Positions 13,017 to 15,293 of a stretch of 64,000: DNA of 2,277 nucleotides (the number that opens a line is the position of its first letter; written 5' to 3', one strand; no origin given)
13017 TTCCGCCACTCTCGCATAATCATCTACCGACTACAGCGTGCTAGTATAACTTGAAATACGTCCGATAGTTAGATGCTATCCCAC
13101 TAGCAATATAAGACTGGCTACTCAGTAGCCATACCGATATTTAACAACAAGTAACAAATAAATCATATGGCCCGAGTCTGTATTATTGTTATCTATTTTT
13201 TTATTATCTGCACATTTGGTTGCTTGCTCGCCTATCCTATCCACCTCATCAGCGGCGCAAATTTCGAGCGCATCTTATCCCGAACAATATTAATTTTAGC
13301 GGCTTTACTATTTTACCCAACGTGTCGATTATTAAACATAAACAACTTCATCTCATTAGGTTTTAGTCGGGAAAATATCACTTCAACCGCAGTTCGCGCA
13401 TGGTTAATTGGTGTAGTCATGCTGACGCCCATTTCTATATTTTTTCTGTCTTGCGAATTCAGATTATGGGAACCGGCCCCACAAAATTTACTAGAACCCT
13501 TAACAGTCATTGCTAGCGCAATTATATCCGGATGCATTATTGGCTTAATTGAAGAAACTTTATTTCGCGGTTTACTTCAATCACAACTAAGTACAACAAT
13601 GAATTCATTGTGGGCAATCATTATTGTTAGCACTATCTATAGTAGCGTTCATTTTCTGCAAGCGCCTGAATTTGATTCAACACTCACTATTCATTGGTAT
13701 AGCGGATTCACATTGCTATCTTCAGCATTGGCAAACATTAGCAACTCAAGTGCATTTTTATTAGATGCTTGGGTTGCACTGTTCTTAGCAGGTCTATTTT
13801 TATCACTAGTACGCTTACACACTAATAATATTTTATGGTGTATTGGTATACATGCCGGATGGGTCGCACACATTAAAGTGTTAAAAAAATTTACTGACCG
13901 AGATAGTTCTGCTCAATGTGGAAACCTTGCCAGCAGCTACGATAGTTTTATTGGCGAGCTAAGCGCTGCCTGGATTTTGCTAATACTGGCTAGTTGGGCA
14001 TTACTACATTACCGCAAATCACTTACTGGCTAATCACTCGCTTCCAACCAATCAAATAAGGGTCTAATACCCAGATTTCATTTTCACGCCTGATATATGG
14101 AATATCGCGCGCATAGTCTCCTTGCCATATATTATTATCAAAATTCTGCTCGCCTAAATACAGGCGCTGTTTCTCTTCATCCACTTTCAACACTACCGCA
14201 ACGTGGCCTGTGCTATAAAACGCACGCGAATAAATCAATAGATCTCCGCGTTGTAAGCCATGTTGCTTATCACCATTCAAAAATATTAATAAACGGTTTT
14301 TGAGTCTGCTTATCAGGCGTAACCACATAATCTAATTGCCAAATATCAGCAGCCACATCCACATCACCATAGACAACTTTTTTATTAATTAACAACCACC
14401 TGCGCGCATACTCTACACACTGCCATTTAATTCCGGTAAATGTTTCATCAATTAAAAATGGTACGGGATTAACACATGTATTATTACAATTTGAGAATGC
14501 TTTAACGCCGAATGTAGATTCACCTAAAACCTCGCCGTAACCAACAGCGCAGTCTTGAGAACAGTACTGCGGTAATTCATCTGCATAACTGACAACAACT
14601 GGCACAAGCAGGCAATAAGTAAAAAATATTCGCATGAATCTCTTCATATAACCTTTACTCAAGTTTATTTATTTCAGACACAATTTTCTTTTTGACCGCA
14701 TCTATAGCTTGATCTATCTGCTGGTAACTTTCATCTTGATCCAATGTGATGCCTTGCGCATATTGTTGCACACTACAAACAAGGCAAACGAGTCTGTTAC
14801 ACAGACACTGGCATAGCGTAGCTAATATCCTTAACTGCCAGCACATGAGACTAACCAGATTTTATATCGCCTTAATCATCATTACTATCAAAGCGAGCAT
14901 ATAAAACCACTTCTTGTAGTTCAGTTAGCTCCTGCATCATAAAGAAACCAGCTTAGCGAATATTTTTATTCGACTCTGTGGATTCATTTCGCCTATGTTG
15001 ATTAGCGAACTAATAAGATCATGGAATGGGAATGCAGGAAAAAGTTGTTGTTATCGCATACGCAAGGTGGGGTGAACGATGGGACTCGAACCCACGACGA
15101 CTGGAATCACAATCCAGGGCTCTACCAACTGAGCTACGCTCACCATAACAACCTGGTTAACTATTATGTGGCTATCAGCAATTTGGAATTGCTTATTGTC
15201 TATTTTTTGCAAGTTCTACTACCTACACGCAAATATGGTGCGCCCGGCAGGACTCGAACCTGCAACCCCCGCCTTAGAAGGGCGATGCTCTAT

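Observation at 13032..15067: tRNA-bracketed 2-kb islet: a CPBP/Abi intramembrane protease converging on a secreted GSP-amidase-type CHAP protein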

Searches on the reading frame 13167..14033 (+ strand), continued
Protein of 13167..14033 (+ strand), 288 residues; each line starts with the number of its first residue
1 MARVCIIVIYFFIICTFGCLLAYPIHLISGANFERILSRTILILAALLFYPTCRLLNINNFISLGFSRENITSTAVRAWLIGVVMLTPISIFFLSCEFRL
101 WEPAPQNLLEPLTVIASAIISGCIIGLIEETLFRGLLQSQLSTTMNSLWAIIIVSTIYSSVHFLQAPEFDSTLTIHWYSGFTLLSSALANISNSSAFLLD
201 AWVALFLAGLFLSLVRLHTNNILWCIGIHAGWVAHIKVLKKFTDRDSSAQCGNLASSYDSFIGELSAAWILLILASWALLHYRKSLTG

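Call 15: find_encoding_contigs(protein=P0087, flank=6000, max_places=2)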
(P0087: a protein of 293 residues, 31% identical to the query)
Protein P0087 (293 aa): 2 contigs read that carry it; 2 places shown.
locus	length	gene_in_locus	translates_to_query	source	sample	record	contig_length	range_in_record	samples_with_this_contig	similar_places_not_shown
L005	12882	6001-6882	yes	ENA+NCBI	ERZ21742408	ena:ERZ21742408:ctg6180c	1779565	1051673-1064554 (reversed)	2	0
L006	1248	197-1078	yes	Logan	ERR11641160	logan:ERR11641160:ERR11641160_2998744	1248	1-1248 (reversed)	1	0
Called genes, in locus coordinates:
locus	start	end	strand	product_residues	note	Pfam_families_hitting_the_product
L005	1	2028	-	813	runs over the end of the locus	PF02190:LON_substr_bdg, PF13191:AAA_16 (faint), PF00004:AAA, PF07728:AAA_5 (weak), PF22667:Lon_lid, PF05362:Lon_C, PF13541:ChlI (weak)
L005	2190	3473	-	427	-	PF06689:zf-C4_ClpX, PF01078:Mg_chelatase (faint), PF05496:RuvB_N (faint), PF00004:AAA, PF07724:AAA_2, PF07728:AAA_5 (weak), PF13401:AAA_22 (faint), PF10431:ClpB_D2-small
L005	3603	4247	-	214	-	PF00574:CLP_protease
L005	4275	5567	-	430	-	PF05697:Trigger_N, PF00254:FKBP_C, PF05698:Trigger_C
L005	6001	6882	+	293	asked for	PF02517:Rce1-like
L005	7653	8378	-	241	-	PF03649:UPF0014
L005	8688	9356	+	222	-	PF03279:Lip_A_acyltrans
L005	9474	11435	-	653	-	PF00501:AMP-binding, PF00550:PP-binding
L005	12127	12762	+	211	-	PF00160:Pro_isomerase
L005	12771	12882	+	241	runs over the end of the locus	PF00149:Metallophos, PF12850:Metallophos_2 (weak)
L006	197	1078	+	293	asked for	PF02517:Rce1-like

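Call 16: find_encoding_contigs(protein=P0092, flank=6000, max_places=2)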
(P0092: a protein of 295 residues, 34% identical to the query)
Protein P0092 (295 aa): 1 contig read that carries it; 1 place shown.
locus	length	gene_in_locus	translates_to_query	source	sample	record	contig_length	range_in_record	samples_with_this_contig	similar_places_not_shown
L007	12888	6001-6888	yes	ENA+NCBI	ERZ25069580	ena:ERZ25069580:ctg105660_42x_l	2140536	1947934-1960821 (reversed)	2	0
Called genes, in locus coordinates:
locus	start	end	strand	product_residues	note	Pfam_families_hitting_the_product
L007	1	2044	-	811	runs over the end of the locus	PF02190:LON_substr_bdg, PF00004:AAA, PF07728:AAA_5, PF22667:Lon_lid, PF05362:Lon_C, PF13541:ChlI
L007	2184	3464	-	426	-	PF06689:zf-C4_ClpX, PF13401:AAA_22 (faint), PF01078:Mg_chelatase (faint), PF05496:RuvB_N (faint), PF00004:AAA, PF07724:AAA_2, PF07728:AAA_5 (weak), PF10431:ClpB_D2-small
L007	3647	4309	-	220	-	PF00574:CLP_protease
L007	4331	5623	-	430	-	PF05697:Trigger_N, PF00254:FKBP_C, PF05698:Trigger_C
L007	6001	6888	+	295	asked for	PF02517:Rce1-like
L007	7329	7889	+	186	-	-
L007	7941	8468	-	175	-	-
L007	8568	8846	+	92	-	-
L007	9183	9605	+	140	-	-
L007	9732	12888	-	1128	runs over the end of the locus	-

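Call 30: find_encoding_contigs(protein=P0002, flank=5000, max_places=3)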
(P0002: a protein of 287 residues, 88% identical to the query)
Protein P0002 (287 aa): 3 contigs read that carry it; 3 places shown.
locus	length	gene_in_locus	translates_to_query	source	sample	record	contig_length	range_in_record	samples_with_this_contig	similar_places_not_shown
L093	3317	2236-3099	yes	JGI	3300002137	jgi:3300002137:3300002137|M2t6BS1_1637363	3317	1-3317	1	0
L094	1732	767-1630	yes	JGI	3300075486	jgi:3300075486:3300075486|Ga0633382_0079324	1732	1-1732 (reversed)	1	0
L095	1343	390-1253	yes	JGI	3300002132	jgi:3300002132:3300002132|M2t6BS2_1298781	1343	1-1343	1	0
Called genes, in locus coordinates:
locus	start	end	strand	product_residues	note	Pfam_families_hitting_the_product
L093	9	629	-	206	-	PF00574:CLP_protease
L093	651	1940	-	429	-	PF05697:Trigger_N, PF00254:FKBP_C, PF05698:Trigger_C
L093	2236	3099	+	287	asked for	PF02517:Rce1-like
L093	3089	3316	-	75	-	?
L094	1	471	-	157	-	?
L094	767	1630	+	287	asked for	PF02517:Rce1-like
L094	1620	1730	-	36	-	?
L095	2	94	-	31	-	?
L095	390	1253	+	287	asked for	PF02517:Rce1-like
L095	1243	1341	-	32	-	?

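Call 51: search_protein_families(library=padloc, proteins=[window:13167-14030:+], max_evalue=0.01)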
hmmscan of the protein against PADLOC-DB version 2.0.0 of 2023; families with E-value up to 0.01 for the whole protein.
window:13167-14030:+ (288 aa): 0 families
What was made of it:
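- Tried and rejected: PADLOC gave no defence hits (call 51).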

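Call 53: list_cluster_members(proteins=[P0001, P0157, P0021, P0214, P0012])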
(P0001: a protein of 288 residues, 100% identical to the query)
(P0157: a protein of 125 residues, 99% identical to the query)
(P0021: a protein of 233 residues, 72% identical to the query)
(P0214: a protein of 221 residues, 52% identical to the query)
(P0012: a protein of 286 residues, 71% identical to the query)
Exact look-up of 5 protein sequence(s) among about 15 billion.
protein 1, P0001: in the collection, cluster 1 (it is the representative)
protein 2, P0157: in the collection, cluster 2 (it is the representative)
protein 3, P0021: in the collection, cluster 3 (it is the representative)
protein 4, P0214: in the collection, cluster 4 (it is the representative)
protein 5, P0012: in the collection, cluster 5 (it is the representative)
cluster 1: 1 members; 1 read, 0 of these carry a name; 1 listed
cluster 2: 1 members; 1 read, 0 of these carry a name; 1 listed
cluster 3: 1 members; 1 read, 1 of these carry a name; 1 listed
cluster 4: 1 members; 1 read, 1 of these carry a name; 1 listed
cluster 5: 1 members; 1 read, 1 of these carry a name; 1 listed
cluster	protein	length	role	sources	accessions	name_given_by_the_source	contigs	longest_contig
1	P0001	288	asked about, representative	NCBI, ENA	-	-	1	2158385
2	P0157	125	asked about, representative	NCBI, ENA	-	-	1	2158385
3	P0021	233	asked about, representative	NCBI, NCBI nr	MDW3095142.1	MAG: CPBP family intramembrane glutamic endopeptidase [Gammaproteobacteria bacterium] | CPBP family intramembrane glutamic endopeptidase [Gammaproteobacteria bacterium]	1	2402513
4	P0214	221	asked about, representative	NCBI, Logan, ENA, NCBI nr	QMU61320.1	MAG: CHAP domain-containing protein [Gammaproteobacteria bacterium]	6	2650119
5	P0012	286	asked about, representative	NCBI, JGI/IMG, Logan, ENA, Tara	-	strand:+ start:989 stop:1849 length:861 start_codon:yes stop_codon:yes gene_type:complete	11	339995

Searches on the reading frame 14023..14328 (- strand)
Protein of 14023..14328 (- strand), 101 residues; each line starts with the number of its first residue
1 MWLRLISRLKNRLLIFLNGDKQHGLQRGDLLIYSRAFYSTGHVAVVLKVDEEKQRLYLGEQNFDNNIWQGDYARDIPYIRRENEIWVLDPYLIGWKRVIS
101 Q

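Call 5: search_protein_families(library=pfam, proteins=[window:14023-14328:-], max_evalue=1)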
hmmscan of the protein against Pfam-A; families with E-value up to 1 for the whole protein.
window:14023-14328:- (101 aa): 3 families
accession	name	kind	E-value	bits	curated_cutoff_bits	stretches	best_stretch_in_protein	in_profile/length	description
PF05257.22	CHAP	-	0.00041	21.2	26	1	26-62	47-81/81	CHAP domain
PF12671.13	Amidase_6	-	0.12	12.9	23.2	1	22-66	102-145/163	Putative amidase domain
PF25459.1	AIM3_BBC1_C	-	0.12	12.5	27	1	36-66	113-143/180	AIM3/BBC1 Cysteine proteinase-fold domain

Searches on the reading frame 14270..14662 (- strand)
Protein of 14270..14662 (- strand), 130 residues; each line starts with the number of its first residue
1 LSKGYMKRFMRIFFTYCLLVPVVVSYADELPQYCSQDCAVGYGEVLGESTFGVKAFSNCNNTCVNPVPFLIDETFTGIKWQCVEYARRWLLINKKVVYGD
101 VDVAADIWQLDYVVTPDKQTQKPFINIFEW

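Call 5: search_protein_families(library=pfam, proteins=[window:14270-14662:-], max_evalue=1)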
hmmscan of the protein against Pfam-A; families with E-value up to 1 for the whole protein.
window:14270-14662:- (130 aa): 1 family
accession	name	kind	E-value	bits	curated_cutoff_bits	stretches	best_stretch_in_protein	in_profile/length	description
PF24977.1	DUF7772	-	0.06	14.2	25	1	9-82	1-75/99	Family of unknown function (DUF7772)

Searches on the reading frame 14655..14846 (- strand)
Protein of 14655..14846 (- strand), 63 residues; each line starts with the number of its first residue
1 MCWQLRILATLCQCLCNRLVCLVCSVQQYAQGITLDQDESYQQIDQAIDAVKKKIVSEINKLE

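Call 5: search_protein_families(library=pfam, proteins=[window:14655-14846:-], max_evalue=1)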
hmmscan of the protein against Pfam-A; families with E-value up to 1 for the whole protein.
window:14655-14846:- (63 aa): 2 families
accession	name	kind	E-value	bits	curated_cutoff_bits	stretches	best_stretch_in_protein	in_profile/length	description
PF01051.27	Rep3_N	-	0.019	15.8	22.4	1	4-59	19-76/141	Initiator Replication protein, WH1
PF10731.15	Anophelin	-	0.13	12.7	27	1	14-40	10-36/65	Thrombin inhibitor from mosquito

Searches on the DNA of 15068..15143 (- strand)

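Call 54: search_dna_similar(query=window:15068-15143:-, collection=ecoli_genomes, mode=distant, max_rows=2)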
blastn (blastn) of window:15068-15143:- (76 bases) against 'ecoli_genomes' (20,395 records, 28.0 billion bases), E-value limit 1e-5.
Records with a match: 5426; places in all: 5430; records where one place covers at least 80% of the query: 5426.
Genomes with a match: 5426 of 5426; with a place that covers at least 80% of the query: 5426. Places per genome that has any: lowest 1, median 1, highest 2. On chromosomes: 5429 places; on plasmids: 1.
Best place of each record, by identity: 90-95% 5426.
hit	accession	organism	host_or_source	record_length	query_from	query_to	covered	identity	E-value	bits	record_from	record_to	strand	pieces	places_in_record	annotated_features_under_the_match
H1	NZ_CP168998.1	Escherichia coli strain UTAK-14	Veal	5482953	8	76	91%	92.8%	2e-19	103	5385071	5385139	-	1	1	tRNA-His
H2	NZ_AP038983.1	Escherichia coli O103:H2 strain CEC12044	Homo sapiens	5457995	8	76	91%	92.8%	2e-19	103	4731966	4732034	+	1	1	tRNA-His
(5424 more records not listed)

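Call 55: get_annotated_region(hit=H2, flank=900)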
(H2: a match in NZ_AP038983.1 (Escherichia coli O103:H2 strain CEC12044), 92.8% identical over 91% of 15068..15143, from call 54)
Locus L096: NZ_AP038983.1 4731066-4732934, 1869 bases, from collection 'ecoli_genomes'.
description: Escherichia coli O103:H2 strain CEC12044 chromosome
organism: Escherichia coli O103:H2 strain CEC12044 (NCBI taxid 376725)
replicon: chromosome; assembly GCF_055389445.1
host: Homo sapiens; source: feces; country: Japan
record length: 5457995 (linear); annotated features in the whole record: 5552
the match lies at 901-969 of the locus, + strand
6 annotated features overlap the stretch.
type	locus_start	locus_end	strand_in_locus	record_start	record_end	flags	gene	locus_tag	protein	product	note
CDS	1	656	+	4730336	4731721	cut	thrP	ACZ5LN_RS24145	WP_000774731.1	bifunctional threonine/serine APC transporter ThrP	-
tRNA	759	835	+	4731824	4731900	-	-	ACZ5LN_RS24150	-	tRNA-Arg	-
tRNA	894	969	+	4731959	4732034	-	-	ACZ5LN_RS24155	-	tRNA-His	-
tRNA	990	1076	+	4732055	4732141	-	-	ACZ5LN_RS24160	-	tRNA-Leu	-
tRNA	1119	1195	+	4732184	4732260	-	-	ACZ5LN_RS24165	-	tRNA-Pro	-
CDS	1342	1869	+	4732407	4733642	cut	aslB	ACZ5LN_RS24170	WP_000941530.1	anaerobic sulfatase maturase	-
